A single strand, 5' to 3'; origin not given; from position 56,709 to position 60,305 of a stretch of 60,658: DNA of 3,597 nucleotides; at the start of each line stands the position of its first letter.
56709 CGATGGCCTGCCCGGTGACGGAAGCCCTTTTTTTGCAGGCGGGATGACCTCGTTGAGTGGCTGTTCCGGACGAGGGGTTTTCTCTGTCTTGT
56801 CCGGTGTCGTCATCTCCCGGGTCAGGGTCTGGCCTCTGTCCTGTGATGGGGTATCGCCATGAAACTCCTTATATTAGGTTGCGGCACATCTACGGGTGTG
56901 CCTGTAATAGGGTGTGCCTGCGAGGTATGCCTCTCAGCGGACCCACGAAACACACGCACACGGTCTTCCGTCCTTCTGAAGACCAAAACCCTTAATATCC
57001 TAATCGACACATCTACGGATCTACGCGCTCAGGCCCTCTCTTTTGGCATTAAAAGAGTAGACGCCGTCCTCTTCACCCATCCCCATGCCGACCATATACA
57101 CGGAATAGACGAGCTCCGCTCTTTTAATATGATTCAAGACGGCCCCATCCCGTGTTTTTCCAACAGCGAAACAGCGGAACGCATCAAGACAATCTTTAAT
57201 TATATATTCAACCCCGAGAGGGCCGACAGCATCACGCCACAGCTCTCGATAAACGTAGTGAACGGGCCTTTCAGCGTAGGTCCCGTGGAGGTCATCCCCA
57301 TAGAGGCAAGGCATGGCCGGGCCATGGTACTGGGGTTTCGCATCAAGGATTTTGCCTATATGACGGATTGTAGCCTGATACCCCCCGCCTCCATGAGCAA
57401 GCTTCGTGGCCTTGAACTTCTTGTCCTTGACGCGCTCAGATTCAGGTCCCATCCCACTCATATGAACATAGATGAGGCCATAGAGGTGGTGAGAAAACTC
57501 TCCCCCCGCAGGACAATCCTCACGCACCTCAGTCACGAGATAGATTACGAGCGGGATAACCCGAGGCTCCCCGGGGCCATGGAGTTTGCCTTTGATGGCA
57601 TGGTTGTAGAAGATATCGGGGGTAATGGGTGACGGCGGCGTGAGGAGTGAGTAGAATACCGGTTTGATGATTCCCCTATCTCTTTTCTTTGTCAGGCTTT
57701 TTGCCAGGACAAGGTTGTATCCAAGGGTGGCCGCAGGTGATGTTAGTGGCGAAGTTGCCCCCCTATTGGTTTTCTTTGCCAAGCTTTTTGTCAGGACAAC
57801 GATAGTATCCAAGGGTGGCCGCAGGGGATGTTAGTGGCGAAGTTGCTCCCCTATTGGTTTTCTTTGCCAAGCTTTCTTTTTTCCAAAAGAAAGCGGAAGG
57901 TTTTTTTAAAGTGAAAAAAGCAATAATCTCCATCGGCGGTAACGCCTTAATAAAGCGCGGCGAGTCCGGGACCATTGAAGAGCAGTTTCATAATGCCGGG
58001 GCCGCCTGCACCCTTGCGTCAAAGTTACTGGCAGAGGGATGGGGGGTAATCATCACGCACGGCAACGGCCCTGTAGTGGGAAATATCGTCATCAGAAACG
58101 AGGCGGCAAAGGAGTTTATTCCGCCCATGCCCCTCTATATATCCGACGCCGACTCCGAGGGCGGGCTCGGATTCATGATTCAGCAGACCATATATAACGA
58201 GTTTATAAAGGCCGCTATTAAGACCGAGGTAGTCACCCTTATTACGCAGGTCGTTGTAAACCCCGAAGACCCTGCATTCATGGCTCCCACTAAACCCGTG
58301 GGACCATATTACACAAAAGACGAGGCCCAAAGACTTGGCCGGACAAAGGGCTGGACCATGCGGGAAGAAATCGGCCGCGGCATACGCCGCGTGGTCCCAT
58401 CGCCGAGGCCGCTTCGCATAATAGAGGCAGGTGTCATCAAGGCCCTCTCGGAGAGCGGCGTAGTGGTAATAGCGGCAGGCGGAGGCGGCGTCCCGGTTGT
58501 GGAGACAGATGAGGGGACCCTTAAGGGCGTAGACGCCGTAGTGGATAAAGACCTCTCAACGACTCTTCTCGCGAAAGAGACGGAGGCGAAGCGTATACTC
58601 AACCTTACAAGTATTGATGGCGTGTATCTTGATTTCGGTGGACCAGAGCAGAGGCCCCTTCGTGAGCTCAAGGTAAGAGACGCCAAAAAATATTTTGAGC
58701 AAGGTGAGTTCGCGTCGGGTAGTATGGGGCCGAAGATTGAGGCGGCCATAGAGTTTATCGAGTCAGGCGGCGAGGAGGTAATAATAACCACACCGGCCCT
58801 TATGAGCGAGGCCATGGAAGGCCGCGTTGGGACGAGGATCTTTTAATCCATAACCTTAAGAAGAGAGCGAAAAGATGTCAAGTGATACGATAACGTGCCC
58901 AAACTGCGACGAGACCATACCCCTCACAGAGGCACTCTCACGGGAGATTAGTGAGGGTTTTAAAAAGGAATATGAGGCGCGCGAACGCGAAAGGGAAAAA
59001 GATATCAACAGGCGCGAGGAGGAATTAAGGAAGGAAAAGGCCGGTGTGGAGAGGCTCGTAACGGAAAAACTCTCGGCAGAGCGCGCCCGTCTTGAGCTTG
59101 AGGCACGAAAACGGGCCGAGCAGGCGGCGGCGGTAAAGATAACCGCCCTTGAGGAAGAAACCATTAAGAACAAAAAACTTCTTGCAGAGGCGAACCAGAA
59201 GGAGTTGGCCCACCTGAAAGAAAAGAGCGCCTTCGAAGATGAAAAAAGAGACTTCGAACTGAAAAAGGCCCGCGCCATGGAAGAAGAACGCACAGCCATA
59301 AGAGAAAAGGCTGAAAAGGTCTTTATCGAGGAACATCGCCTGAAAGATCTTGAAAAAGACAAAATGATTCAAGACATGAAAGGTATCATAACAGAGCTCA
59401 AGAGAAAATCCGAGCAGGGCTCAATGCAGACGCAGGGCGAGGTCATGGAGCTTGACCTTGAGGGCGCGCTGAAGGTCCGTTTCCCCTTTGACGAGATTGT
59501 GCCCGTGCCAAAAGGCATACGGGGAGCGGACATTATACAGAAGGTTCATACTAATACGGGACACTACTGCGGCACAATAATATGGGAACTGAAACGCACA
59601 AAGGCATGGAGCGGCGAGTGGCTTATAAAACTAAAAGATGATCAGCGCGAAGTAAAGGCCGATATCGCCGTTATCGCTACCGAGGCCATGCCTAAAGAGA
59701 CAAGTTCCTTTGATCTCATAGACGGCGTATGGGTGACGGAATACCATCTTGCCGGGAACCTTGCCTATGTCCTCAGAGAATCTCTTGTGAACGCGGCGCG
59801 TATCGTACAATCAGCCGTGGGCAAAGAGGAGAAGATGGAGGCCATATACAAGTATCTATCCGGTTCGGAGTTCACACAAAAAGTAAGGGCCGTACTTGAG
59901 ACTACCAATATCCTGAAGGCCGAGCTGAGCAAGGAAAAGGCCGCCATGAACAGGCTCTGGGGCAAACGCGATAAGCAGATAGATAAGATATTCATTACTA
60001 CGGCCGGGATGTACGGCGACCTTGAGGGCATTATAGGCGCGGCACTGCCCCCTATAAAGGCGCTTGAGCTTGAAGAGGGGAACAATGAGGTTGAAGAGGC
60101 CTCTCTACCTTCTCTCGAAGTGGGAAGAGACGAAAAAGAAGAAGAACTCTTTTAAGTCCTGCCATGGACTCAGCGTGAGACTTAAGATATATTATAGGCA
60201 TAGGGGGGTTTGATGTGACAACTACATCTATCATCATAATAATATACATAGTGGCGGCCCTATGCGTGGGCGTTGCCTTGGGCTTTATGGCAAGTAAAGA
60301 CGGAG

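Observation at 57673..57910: Modular ~87-bp tandem-capable intergenic element with palindromes and a variable slot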

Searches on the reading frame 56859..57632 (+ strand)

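Call 35: search_protein_families(library=pfam, proteins=[window:56859-57632:+], max_evalue=0.00001)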
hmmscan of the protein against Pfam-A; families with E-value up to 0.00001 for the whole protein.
window:56859-57632:+ (257 aa): 2 families
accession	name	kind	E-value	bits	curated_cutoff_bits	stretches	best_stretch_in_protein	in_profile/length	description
PF12706.13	Lactamase_B_2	-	3e-37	128.6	27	1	46-223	2-199/200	Beta-lactamase superfamily domain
PF00753.33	Lactamase_B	-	6.2e-12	46.3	22.7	1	34-88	5-65/196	Metallo-beta-lactamase superfamily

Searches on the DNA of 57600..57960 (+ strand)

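Call 13: search_rna_families(source=window, start=57600, end=57960, threshold=evalue, max_evalue=10)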
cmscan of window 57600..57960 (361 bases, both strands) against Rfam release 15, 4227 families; matches with E-value up to 10: 6.
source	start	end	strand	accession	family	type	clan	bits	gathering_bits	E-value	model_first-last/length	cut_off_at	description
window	57721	57768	-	RF04218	HCV_5BSL1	Cis-reg;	-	21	44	0.02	1-47/47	no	Hepatitis C virus stem-loop I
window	57821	57856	-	RF04218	HCV_5BSL1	Cis-reg;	-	14.6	44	1.6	1-47/47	no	Hepatitis C virus stem-loop I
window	57741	57801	+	RF00285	snoZ6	Gene; snRNA; snoRNA; CD-box;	-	14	35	2.3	1-91/91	no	Z6 small nucleolar RNA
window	57867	57900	+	RF02993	ilvH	Cis-reg;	-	13.4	55.1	8.2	18-50/68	no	ilvH RNA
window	57853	57907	+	RF01761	wcaG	Cis-reg;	-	12.3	42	9.2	1-98/98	no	wcaG RNA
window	57720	57871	-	RF02161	PART1_3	Gene; lncRNA;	-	11.3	40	4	1-131/131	no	Prostate androgen-regulated transcript 1 conserved region 3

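Call 86: search_dna_similar(query=window:57673-57910:+, collection=plasmids, mode=distant, max_evalue=0.001)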
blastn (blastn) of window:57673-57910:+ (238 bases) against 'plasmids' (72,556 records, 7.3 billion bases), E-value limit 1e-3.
No match.

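Call 87: search_dna_similar(query=window:57673-57910:+, collection=phages, mode=distant, max_evalue=0.001)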
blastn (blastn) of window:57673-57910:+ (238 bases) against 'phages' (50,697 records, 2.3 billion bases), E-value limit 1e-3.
No match.

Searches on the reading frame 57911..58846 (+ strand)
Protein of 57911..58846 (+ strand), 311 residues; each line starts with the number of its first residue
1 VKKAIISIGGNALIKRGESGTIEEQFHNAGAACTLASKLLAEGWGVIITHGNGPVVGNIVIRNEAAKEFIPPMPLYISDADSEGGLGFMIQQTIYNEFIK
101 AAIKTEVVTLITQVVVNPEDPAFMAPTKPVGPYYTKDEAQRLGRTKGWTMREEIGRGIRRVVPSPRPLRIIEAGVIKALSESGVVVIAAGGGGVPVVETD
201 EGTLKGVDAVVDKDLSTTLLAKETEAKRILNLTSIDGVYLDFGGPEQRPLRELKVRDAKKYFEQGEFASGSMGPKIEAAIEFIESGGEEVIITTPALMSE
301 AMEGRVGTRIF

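Call 39: find_homologous_proteins(query=window:57911-58846:+, max_evalue=1e-60)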
Query window:57911-58846:+ (311 aa): 7390 proteins with E <= 1e-60 among 8000 candidates; the best 120 are listed.
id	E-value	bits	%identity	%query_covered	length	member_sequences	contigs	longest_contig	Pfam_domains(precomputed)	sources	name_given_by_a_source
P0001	2.9e-197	672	100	100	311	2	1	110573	PF00696.34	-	-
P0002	1.7e-161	555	82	100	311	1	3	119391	PF00696.34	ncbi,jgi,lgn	-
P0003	1.5e-158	545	81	100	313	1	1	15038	PF00696.34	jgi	-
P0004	5.2e-158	543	80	100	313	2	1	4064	PF00696.34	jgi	-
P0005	1.3e-157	542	81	100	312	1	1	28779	PF00696.34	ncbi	-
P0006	2.9e-156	537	80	100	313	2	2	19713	PF00696.34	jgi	-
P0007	1.3e-155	535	80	100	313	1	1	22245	PF00696.34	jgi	-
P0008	7.8e-154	529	80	100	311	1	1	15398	PF00696.34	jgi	-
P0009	5.2e-146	504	73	100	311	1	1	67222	PF00696.34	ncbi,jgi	-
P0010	2.9e-145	501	75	100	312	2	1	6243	PF00696.34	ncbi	-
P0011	8.3e-145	500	75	100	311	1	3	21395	PF00696.34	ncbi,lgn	ncbi:MAG: carbamate kinase [Thermodesulfobacteriota bacterium]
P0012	1.6e-143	496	72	100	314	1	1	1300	PF00696.34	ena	-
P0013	5.2e-143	494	72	100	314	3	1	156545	PF00696.34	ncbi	-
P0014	6.1e-143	494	75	100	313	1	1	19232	PF00696.34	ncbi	ncbi:MAG: carbamate kinase [Thermodesulfobacteriota bacterium]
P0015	6.8e-143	494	75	100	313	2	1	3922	PF00696.34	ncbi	ncbi:MAG: carbamate kinase [Thermodesulfobacteriota bacterium]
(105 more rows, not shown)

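Call 40: find_encoding_contigs(protein=P0001, flank=10000, max_places=4)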
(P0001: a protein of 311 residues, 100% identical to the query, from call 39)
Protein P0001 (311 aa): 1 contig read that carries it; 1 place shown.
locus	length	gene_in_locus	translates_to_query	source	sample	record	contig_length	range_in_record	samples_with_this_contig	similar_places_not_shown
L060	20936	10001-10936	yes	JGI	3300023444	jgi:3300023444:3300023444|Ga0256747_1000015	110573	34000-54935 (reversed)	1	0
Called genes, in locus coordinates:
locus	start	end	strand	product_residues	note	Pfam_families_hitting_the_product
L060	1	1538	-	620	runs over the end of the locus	PF13414:TPR_11, PF13424:TPR_12 (weak), PF23914:TPR_CcmH_CycH (weak), PF00515:TPR_1 (weak), PF13414:TPR_11, PF13431:TPR_17, PF14559:TPR_19 (weak), PF13414:TPR_11, +17 more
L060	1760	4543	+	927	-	-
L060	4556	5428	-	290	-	-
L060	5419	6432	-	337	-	PF02568:ThiI, PF03054:tRNA_Me_trans, PF18297:NFACT-R_2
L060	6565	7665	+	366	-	PF01594:AI-2E_transport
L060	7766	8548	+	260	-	PF02163:Peptidase_M50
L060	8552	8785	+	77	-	PF00173:Cyt-b5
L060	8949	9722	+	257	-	PF00753:Lactamase_B, PF23023:Anti-Pycsar_Apyc1, PF12706:Lactamase_B_2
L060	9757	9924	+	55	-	-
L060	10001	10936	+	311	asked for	PF00696:AA_kinase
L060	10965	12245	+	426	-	PF09903:DUF2130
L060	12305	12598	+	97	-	-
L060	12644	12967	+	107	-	-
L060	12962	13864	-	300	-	PF00890:FAD_binding_2 (weak), PF01134:GIDA (faint), PF01266:DAO (faint), PF01494:FAD_binding_3 (faint), PF07992:Pyr_redox_2, PF12831:FAD_oxidored, PF13738:Pyr_redox_3, PF00070:Pyr_redox, +2 more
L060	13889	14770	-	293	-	PF01261:AP_endonuc_2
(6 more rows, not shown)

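Call 41: find_encoding_contigs(protein=P0002, flank=6000, max_places=3)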
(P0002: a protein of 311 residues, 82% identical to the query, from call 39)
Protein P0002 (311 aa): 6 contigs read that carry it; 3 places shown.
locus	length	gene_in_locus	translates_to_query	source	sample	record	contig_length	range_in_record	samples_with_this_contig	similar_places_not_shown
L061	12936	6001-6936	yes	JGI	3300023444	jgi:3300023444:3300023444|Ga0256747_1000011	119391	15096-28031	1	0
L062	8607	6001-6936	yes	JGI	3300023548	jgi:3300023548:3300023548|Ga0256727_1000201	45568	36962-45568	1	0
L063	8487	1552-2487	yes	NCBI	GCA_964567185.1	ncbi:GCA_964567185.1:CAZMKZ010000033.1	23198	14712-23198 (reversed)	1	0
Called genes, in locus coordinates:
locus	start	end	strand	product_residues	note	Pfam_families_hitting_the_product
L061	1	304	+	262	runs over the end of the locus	PF03309:Pan_kinase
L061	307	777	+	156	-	PF00515:TPR_1 (faint), PF07719:TPR_2 (faint), PF13428:TPR_14 (faint), PF13181:TPR_8 (weak)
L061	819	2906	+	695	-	PF00009:GTP_EFTU, PF03144:GTP_EFTU_D2, PF22042:EF-G_D2, PF14492:EFG_III, PF03764:EFG_IV, PF00679:EFG_C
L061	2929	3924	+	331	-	-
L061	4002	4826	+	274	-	PF01261:AP_endonuc_2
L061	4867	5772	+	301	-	PF00890:FAD_binding_2 (weak), PF01134:GIDA (faint), PF01266:DAO (faint), PF01946:Thi4 (faint), PF07992:Pyr_redox_2, PF12831:FAD_oxidored, PF13738:Pyr_redox_3, PF00070:Pyr_redox, +1 more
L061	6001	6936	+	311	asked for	PF00696:AA_kinase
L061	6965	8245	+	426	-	PF09903:DUF2130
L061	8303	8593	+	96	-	-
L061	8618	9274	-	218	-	PF00753:Lactamase_B, PF23023:Anti-Pycsar_Apyc1, PF12706:Lactamase_B_2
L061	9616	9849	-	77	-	PF00173:Cyt-b5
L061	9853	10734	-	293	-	PF02163:Peptidase_M50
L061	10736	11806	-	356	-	PF01594:AI-2E_transport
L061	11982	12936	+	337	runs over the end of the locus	PF02568:ThiI, PF03054:tRNA_Me_trans, PF18297:NFACT-R_2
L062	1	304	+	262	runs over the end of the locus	PF03309:Pan_kinase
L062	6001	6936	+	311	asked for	PF00696:AA_kinase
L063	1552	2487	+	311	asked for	PF00696:AA_kinase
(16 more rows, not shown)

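Call 44: find_encoding_contigs(protein=P0005, flank=5000, max_places=2)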
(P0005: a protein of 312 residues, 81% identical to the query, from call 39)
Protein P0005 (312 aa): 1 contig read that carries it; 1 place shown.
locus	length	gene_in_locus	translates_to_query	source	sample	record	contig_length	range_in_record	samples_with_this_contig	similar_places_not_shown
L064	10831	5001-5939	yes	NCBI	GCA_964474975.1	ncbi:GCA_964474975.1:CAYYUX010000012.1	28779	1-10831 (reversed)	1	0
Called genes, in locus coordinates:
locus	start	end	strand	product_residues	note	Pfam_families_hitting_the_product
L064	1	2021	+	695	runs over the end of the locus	PF00009:GTP_EFTU, PF03144:GTP_EFTU_D2, PF22042:EF-G_D2, PF14492:EFG_III, PF03764:EFG_IV, PF00679:EFG_C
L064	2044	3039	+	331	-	-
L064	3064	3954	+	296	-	PF01261:AP_endonuc_2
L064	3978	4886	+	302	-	PF00890:FAD_binding_2 (weak), PF01134:GIDA (faint), PF01266:DAO (faint), PF01494:FAD_binding_3 (faint), PF07992:Pyr_redox_2, PF12831:FAD_oxidored, PF13738:Pyr_redox_3, PF00070:Pyr_redox, +2 more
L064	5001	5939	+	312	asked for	PF00696:AA_kinase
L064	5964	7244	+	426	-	PF09903:DUF2130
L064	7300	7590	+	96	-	-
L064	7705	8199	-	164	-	PF12706:Lactamase_B_2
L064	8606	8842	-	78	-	PF00173:Cyt-b5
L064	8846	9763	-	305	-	PF02163:Peptidase_M50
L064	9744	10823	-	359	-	PF01594:AI-2E_transport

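Call 45: find_encoding_contigs(protein=P0009, flank=5000, max_places=2)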
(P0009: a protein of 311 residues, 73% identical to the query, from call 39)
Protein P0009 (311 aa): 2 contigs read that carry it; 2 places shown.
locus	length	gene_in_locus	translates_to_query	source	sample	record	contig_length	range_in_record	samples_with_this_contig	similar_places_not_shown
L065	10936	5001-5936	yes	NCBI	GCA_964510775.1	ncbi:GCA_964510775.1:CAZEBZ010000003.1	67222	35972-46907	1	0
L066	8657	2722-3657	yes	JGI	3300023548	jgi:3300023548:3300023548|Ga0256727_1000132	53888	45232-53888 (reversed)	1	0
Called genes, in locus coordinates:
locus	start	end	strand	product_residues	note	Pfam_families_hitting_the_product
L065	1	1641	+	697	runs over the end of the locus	PF00009:GTP_EFTU, PF03144:GTP_EFTU_D2, PF22042:EF-G_D2, PF14492:EFG_III, PF03764:EFG_IV, PF00679:EFG_C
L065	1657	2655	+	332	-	-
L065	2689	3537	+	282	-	PF01261:AP_endonuc_2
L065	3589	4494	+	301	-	PF00890:FAD_binding_2, PF01134:GIDA (weak), PF01266:DAO (faint), PF01494:FAD_binding_3 (faint), PF07992:Pyr_redox_2, PF12831:FAD_oxidored, PF13738:Pyr_redox_3, PF00070:Pyr_redox, +2 more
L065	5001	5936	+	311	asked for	PF00696:AA_kinase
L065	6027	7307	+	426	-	PF09903:DUF2130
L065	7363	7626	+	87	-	-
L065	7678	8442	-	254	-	PF23023:Anti-Pycsar_Apyc1, PF00753:Lactamase_B, PF12706:Lactamase_B_2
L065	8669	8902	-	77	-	PF00173:Cyt-b5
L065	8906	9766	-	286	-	PF02163:Peptidase_M50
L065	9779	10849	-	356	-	PF01594:AI-2E_transport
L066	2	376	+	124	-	?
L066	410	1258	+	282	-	PF01261:AP_endonuc_2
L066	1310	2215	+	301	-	PF00890:FAD_binding_2, PF01134:GIDA (weak), PF01266:DAO (faint), PF01494:FAD_binding_3 (faint), PF07992:Pyr_redox_2, PF12831:FAD_oxidored, PF13738:Pyr_redox_3, PF00070:Pyr_redox, +2 more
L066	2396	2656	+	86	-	-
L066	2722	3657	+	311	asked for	PF00696:AA_kinase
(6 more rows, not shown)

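Call 46: find_encoding_contigs(protein=P0013, flank=5000, max_places=2)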
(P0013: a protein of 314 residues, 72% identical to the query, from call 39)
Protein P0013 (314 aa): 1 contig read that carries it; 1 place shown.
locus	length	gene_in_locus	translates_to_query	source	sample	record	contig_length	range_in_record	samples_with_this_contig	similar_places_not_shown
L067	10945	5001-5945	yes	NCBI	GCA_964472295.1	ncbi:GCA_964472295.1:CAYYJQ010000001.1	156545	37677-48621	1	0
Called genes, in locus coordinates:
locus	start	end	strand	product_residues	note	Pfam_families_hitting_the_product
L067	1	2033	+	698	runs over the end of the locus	PF00009:GTP_EFTU, PF03144:GTP_EFTU_D2, PF22042:EF-G_D2, PF14492:EFG_III, PF03764:EFG_IV, PF00679:EFG_C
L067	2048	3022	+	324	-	-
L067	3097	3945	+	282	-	PF01261:AP_endonuc_2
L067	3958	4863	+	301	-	PF00890:FAD_binding_2 (weak), PF01266:DAO (faint), PF03486:HI0933_like (faint), PF07992:Pyr_redox_2, PF12831:FAD_oxidored (weak), PF13738:Pyr_redox_3, PF00070:Pyr_redox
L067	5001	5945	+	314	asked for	PF00696:AA_kinase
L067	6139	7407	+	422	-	PF09903:DUF2130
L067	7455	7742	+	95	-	PF10571:UPF0547 (weak)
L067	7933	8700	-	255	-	PF23023:Anti-Pycsar_Apyc1, PF00753:Lactamase_B, PF13483:Lactamase_B_3 (weak), PF12706:Lactamase_B_2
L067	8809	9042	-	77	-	PF00173:Cyt-b5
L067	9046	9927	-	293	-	PF02163:Peptidase_M50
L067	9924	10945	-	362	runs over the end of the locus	PF01594:AI-2E_transport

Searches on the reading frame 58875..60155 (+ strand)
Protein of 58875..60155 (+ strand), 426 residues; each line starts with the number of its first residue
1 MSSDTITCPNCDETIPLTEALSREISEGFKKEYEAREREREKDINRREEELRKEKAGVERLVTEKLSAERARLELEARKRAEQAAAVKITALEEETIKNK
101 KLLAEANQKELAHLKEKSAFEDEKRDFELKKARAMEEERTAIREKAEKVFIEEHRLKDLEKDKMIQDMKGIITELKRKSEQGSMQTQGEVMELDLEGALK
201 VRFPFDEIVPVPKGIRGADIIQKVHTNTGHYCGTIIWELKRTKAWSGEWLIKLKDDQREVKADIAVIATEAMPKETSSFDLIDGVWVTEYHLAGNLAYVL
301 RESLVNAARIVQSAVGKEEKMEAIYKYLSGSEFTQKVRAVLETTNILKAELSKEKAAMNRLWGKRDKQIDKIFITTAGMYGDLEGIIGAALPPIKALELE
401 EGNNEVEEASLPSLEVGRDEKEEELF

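Call 97: search_protein_families(library=pfam, proteins=[window:58875-60155:+], max_evalue=0.000001)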
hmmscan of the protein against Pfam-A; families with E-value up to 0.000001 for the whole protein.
window:58875-60155:+ (426 aa): 1 family
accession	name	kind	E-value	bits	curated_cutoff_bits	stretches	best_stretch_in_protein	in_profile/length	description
PF09903.14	DUF2130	-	1.1e-62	212.1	26.7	1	157-400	4-253/255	Uncharacterized protein conserved in bacteria (DUF2130)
